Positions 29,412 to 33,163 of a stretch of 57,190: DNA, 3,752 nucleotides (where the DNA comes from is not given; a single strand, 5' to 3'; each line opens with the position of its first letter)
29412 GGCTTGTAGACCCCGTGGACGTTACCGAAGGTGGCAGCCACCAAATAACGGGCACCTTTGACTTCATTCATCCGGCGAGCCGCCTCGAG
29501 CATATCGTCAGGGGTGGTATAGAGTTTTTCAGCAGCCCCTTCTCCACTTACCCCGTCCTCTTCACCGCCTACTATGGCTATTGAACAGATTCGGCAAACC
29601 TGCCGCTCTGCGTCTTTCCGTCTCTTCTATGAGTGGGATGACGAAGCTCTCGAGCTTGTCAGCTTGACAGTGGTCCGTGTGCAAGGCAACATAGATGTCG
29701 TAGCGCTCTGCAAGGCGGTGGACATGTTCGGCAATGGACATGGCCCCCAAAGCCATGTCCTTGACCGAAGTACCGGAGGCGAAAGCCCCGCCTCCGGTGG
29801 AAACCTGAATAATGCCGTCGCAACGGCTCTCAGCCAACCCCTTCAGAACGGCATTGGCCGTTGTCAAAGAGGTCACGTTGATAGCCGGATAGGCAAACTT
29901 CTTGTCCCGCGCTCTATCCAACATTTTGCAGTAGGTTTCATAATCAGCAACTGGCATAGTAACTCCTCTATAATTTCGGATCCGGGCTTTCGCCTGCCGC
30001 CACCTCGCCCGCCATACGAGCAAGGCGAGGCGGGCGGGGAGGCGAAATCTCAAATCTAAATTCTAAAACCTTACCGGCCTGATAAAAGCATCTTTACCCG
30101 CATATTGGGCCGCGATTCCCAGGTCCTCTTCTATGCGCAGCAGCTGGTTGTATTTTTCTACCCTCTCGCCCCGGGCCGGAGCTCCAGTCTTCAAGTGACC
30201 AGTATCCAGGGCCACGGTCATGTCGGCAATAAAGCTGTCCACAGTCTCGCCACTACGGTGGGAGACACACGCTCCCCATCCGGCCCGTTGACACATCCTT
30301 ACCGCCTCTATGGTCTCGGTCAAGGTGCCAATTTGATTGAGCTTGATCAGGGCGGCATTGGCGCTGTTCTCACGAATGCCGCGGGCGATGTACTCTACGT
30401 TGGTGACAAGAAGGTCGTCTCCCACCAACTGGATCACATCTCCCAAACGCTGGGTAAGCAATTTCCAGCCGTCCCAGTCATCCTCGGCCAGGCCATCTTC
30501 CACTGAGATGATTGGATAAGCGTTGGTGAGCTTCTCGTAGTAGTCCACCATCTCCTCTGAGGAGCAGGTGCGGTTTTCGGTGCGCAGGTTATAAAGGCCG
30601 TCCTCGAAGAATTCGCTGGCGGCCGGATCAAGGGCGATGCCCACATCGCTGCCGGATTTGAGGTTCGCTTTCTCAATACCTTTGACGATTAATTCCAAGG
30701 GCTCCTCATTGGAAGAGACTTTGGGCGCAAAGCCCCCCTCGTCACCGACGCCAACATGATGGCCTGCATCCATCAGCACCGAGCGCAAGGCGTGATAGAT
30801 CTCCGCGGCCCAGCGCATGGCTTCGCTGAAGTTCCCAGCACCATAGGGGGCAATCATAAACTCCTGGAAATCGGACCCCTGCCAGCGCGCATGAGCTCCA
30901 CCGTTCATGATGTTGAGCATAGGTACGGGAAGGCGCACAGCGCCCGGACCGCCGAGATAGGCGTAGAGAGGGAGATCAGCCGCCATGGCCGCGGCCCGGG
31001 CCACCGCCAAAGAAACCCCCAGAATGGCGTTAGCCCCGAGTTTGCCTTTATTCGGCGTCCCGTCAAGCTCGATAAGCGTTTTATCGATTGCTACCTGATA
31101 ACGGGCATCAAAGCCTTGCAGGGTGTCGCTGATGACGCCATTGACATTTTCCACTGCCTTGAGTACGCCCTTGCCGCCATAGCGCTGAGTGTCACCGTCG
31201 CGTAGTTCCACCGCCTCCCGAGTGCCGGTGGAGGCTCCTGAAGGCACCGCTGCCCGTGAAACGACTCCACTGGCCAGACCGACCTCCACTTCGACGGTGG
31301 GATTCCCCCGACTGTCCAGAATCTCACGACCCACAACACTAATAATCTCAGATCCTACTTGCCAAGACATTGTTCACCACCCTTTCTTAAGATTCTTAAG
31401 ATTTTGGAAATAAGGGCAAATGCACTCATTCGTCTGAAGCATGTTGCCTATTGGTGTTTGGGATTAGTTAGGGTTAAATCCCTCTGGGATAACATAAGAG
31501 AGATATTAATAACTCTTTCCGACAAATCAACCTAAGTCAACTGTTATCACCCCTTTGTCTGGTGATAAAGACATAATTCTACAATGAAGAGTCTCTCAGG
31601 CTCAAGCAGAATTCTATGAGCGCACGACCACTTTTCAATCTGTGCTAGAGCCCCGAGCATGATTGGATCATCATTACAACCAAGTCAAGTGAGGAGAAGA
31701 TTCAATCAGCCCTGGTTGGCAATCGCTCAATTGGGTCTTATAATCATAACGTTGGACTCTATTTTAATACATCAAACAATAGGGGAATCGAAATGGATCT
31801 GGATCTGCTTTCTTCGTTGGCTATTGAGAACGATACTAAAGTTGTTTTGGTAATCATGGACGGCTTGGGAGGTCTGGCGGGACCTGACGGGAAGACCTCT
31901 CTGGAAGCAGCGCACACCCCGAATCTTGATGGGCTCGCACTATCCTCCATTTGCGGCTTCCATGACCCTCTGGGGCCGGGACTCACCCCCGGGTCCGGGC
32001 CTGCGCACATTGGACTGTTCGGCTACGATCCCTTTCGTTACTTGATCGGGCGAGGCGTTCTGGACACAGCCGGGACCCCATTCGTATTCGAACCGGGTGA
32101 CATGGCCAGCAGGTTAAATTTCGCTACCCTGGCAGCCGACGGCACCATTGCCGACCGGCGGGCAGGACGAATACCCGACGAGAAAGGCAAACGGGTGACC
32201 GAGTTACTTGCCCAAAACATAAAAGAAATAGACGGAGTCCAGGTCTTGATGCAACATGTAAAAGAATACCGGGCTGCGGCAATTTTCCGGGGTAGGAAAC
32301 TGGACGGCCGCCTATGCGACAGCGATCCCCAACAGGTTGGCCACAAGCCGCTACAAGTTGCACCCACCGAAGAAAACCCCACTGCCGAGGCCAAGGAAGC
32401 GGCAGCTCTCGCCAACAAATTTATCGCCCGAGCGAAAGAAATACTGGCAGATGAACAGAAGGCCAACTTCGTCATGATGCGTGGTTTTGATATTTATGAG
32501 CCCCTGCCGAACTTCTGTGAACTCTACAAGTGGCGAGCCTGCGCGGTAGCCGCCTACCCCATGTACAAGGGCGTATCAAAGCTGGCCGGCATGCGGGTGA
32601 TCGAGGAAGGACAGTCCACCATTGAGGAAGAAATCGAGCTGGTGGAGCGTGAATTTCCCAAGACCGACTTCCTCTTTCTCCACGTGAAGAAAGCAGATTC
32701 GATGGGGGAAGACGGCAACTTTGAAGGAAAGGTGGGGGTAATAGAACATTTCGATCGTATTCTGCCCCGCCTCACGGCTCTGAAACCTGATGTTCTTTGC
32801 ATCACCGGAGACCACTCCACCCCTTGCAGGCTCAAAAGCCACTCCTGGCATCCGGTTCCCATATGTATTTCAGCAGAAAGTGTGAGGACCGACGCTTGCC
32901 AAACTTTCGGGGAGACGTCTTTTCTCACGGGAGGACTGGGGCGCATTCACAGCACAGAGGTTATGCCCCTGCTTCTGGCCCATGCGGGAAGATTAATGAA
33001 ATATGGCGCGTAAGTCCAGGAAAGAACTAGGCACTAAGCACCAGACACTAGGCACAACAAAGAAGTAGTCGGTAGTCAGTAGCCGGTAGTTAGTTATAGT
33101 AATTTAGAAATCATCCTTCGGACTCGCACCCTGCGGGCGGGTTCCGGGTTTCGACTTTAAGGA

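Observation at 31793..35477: GOR-like tungsten/ferredoxin enzyme at the missing step of a glycolysis cluster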

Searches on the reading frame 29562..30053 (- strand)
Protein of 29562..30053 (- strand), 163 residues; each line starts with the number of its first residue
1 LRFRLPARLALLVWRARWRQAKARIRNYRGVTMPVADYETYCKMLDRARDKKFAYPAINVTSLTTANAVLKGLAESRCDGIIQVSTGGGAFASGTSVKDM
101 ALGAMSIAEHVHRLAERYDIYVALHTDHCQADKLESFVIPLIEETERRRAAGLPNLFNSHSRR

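Call 7: search_protein_families(library=ncbifam, max_evalue=1e-10, proteins=[window:29562-30053:-])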
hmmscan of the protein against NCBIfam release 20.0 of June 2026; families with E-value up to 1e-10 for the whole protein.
window:29562-30053:- (163 aa): 4 families
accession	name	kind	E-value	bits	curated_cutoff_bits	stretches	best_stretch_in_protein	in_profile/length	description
NF006628.0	PRK09197.1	equivalog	1.4e-45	155.8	297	1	30-160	6-140/359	class II fructose-bisphosphate aldolase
TIGR01520.1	FruBisAldo_II_A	equivalog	3e-34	118.6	347.7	1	35-160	9-139/357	class II fructose-bisphosphate aldolase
TIGR00167.1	cbbA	subfamily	5.4e-16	58.8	215.6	1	42-145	7-89/290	ketose-bisphosphate aldolase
NF041368.1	Fbpase2_Halo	equivalog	2.5e-11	43.2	500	1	33-144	1-109/333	class II fructose-bisphosphate aldolase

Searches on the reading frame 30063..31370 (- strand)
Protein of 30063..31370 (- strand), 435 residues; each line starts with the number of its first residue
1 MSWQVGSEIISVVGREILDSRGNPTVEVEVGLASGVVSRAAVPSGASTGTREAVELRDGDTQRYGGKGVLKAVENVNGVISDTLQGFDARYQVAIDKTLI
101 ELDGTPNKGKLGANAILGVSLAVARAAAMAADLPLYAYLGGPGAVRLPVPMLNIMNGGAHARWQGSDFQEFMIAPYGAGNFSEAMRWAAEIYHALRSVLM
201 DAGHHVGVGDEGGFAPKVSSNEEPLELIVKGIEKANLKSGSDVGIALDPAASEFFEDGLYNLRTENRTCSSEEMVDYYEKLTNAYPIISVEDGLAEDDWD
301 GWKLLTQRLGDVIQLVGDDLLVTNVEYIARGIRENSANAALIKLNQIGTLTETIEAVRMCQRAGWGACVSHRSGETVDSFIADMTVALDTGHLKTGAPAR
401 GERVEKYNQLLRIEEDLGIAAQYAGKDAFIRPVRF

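Call 3: search_protein_families(library=pfam, proteins=[window:30063-31370:-])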
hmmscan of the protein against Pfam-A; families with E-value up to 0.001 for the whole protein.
window:30063-31370:- (435 aa): 4 families
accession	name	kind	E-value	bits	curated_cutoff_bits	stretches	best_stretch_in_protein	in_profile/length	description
PF00113.28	Enolase_C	-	9.3e-117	390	21.5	1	146-428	3-292/296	Enolase, C-terminal TIM barrel domain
PF03952.21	Enolase_N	-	1.2e-58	197.4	35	1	9-139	1-131/131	Enolase, N-terminal domain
PF07476.17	MAAL_C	-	9e-06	25.5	27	1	307-391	134-217/249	Methylaspartate ammonia-lyase C-terminus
PF13378.12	MR_MLE_C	-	9.9e-05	22.6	29.4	1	266-371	52-154/219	Enolase C-terminal domain-like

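Call 4: search_protein_families(library=ncbifam, proteins=[window:30063-31370:-])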
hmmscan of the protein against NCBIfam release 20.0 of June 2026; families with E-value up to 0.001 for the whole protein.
window:30063-31370:- (435 aa): 2 families
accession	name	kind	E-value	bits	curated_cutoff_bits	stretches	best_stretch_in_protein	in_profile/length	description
TIGR01060.2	eno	equivalog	1.7e-189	629.9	300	1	9-430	1-423/425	phosphopyruvate hydratase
NF006223.0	PRK08350.1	equivalog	2.7e-23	82.8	624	1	70-157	50-137/341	hypothetical protein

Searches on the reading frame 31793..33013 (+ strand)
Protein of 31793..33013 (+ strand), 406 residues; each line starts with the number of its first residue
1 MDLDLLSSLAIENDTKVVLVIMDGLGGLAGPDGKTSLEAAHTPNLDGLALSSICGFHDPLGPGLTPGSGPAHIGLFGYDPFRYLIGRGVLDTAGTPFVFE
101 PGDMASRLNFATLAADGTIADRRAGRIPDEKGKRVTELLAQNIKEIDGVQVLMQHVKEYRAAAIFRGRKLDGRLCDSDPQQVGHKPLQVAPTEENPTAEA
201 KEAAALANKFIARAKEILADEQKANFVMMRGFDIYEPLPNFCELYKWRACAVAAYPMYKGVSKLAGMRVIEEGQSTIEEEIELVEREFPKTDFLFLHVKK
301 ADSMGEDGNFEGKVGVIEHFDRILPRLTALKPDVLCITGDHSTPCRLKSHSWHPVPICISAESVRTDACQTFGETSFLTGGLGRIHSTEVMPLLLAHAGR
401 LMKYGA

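Call 3: search_protein_families(library=pfam, proteins=[window:31793-33013:+])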
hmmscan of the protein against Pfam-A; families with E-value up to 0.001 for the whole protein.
window:31793-33013:+ (406 aa): 2 families
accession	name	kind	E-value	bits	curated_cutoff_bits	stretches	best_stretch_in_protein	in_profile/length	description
PF01676.23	Metalloenzyme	-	8.4e-40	137.3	24.3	1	16-395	2-250/252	Metalloenzyme superfamily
PF10143.14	PhosphMutase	-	2.7e-39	135.2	21.5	1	51-221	3-167/170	2,3-bisphosphoglycerate-independent phosphoglycerate mutase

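Call 4: search_protein_families(library=ncbifam, proteins=[window:31793-33013:+])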
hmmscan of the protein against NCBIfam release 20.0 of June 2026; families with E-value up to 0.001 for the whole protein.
window:31793-33013:+ (406 aa): 6 families
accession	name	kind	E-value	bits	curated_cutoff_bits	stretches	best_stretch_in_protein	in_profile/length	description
NF003160.0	PRK04135.1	equivalog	4.7e-161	535.9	468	1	3-406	4-403/403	2,3-bisphosphoglycerate-independent phosphoglycerate mutase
NF003104.0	PRK04024.1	equivalog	1.4e-101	340.3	489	1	15-406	3-412/412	2,3-bisphosphoglycerate-independent phosphoglycerate mutase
TIGR00306.2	apgM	subfamily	2.6e-99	332.9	320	1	16-395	1-403/403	2,3-bisphosphoglycerate-independent phosphoglycerate mutase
NF038358.1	phophono_PhpG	equivalog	1.5e-55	188.6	545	1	16-395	1-416/417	CMP-5'-phosphonoformate--3-phosphoglycerate phosphonoformyl transferase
NF003242.0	PRK04200.1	equivalog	1.9e-46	158.8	426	1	16-395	2-393/395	cofactor-independent phosphoglycerate mutase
TIGR02535.1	hyp_Hser_kinase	hypoth_equivalog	2.8e-43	148.2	446.3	1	16-395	2-396/397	proposed homoserine kinase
